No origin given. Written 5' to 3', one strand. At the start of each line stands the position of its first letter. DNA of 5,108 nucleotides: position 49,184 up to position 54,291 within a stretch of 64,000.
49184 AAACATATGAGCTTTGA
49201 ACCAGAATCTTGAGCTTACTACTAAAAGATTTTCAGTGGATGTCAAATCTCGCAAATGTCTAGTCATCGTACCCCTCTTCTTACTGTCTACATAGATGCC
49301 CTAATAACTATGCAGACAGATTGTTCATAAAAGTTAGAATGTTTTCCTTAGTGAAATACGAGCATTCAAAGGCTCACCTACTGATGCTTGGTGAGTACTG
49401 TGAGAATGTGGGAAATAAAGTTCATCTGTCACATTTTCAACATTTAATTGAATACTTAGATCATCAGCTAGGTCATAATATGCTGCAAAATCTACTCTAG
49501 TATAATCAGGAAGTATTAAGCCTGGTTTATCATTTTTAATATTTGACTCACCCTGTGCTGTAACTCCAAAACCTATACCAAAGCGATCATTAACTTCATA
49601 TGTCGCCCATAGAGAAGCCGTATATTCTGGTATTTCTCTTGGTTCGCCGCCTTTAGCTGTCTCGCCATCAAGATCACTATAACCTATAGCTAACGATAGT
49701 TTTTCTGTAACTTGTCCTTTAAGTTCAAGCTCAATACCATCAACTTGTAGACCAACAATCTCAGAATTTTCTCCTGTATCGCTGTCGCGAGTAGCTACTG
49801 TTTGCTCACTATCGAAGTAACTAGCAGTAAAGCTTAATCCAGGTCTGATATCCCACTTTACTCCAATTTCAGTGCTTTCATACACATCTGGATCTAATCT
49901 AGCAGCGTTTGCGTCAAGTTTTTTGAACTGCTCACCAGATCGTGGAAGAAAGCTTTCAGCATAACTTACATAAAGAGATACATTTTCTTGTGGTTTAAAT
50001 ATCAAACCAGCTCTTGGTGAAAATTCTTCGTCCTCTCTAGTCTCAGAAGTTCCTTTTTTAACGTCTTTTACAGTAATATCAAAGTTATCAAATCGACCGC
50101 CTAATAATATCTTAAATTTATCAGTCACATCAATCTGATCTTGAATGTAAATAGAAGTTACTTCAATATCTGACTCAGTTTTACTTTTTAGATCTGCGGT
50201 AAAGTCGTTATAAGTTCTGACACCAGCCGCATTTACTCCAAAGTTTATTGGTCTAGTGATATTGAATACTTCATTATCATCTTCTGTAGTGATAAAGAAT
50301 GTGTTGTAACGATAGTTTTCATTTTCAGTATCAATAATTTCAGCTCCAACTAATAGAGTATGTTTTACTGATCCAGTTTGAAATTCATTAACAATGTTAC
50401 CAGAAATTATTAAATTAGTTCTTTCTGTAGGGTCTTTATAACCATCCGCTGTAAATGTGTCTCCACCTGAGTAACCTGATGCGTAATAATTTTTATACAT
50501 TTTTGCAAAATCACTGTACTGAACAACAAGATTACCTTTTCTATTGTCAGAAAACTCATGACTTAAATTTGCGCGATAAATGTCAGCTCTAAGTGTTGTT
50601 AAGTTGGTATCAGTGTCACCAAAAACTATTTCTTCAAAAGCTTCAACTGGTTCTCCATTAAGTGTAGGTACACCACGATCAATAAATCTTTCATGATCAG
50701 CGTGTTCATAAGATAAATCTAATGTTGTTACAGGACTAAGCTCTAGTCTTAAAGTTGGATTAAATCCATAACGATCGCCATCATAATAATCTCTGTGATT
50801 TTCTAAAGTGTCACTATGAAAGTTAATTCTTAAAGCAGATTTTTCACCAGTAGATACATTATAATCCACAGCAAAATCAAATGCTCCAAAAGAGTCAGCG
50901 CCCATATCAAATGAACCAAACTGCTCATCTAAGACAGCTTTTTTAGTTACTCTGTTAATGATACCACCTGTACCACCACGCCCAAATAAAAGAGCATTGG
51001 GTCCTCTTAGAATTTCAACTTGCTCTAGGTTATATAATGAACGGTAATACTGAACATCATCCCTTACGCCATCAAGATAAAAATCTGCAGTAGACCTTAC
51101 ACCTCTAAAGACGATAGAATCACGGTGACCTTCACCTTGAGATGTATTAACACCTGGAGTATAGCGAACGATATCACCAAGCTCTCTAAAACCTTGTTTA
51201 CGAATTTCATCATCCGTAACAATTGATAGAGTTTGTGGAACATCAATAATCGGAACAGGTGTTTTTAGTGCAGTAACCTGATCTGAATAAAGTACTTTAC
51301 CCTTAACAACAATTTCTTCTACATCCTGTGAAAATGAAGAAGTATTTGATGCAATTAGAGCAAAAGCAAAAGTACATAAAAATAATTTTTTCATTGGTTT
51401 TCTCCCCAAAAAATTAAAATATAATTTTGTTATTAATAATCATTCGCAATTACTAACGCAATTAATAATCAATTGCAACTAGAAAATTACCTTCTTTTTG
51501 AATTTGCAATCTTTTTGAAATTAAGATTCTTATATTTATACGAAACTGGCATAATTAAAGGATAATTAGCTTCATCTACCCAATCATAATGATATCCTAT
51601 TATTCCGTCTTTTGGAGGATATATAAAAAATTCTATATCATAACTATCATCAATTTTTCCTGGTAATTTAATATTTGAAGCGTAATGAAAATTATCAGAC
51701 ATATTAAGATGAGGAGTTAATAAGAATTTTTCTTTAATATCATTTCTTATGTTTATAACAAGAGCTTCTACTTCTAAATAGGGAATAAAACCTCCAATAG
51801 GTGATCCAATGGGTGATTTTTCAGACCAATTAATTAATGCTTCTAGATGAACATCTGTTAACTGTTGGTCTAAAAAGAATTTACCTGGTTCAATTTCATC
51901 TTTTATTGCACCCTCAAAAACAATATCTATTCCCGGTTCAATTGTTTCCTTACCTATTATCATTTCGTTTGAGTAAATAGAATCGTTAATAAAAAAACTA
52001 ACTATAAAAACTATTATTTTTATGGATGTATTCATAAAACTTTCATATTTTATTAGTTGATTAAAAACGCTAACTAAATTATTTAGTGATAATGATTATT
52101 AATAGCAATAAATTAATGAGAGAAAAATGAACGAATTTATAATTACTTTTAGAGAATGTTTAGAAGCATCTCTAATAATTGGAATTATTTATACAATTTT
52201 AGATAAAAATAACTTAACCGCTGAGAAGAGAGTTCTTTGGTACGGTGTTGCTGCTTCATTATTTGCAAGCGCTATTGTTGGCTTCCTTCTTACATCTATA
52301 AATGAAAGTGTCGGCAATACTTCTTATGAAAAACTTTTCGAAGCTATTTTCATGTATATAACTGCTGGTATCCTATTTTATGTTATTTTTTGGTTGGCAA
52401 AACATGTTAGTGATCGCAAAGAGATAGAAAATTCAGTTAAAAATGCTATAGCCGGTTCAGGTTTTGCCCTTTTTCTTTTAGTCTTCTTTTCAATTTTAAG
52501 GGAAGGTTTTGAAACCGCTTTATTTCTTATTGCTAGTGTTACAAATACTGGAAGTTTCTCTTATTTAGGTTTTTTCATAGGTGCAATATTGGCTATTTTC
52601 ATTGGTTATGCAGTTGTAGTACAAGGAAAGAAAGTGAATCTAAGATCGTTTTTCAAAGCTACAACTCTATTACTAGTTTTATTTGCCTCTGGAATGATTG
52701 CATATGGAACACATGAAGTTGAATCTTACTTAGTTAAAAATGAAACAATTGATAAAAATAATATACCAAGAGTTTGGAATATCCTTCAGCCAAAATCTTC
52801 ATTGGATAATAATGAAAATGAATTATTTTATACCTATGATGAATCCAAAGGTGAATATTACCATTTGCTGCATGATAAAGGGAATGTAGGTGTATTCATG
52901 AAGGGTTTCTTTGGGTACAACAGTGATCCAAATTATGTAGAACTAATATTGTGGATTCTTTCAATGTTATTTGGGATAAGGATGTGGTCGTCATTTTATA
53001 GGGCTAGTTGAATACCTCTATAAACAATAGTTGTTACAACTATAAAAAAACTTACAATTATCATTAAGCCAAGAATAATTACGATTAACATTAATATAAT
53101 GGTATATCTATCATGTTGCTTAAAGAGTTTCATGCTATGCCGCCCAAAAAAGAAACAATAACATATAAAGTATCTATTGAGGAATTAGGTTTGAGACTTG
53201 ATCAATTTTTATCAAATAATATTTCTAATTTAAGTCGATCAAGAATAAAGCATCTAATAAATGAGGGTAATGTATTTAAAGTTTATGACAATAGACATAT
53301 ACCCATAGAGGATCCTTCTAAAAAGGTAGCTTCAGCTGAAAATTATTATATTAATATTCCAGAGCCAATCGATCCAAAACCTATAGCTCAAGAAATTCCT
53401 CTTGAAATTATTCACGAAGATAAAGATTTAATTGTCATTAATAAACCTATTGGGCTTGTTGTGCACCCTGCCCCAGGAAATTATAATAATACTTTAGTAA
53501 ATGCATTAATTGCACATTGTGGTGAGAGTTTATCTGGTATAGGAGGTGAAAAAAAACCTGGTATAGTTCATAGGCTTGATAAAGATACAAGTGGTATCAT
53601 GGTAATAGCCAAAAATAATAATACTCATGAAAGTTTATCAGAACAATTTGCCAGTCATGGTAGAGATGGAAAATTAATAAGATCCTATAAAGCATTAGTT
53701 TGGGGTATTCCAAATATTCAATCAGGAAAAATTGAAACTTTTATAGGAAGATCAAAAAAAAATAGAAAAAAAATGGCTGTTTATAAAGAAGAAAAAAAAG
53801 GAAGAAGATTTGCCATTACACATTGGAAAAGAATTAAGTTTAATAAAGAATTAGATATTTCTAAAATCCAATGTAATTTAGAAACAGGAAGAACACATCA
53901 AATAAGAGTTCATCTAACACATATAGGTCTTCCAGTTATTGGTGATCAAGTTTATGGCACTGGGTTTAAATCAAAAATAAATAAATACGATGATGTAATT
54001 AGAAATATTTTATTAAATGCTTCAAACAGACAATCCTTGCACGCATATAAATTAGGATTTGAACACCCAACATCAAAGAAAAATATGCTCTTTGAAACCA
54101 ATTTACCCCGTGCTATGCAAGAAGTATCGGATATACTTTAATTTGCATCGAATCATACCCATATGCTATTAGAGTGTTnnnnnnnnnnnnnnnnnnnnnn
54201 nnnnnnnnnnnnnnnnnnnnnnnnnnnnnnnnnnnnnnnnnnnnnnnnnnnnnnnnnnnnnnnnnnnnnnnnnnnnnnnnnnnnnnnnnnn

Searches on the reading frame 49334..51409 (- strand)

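Call 14: search_protein_families(library=pfam, proteins=[window:49334-51409:-])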
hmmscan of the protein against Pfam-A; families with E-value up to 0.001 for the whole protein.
window:49334-51409:- (691 aa): 3 families
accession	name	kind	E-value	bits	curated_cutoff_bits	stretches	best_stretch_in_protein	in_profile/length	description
PF00593.30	TonB_dep_Rec_b-barrel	-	1.1e-48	167.6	27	1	224-660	9-436/436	TonB dependent receptor-like, beta-barrel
PF07715.20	Plug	-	2.2e-20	73.6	23.9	1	54-150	2-107/107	TonB-dependent Receptor Plug Domain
PF25183.1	OMP_b-brl_4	-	0.00035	19.5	30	0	300-492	255-443/838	Outer membrane beta barrel domain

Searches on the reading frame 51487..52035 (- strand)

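Call 14: search_protein_families(library=pfam, proteins=[window:51487-52035:-])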
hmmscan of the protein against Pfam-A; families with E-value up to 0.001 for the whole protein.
window:51487-52035:- (182 aa): 1 family
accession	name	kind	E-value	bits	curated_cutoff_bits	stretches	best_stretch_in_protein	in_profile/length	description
PF10634.15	Iron_transport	-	4.1e-28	98.9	21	1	23-173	3-148/150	Fe2+ transport protein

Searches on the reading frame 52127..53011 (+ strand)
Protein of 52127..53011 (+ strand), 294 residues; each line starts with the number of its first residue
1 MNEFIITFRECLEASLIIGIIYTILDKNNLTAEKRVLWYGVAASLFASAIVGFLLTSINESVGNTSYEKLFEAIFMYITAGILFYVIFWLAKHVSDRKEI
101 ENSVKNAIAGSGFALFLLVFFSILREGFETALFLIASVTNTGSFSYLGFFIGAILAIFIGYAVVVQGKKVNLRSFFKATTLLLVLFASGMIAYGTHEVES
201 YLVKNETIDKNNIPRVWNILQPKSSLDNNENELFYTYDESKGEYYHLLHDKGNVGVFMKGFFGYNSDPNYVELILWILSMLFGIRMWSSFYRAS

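Call 14: search_protein_families(library=pfam, proteins=[window:52127-53011:+])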
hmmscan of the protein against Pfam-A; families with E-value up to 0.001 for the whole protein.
window:52127-53011:+ (294 aa): 2 families
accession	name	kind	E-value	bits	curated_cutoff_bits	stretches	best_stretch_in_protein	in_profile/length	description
PF03239.20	FTR1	-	9.5e-44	150.2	25.3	1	3-209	4-220/284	Iron permease FTR1 family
PF25592.1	DUF7937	-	4.7e-05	22.9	31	1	30-192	130-291/402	Domain of unknown function (DUF7937)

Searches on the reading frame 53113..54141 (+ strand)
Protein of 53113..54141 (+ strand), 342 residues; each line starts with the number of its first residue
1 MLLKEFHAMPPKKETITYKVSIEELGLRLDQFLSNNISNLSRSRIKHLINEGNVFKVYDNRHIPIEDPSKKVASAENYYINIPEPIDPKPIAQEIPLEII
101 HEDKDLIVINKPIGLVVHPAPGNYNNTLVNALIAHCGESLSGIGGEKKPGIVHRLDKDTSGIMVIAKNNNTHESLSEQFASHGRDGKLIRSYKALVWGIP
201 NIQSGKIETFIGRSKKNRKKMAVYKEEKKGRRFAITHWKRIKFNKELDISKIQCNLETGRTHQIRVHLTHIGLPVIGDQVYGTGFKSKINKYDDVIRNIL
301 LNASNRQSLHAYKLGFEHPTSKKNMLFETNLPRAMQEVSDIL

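Call 14: search_protein_families(library=pfam, proteins=[window:53113-54141:+])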
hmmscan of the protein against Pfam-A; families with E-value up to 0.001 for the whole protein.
window:53113-54141:+ (342 aa): 1 family
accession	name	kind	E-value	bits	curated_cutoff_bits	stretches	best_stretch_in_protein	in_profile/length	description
PF00849.27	PseudoU_synth_2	-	1.4e-31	110.2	26.8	1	105-270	1-152/152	RNA pseudouridylate synthase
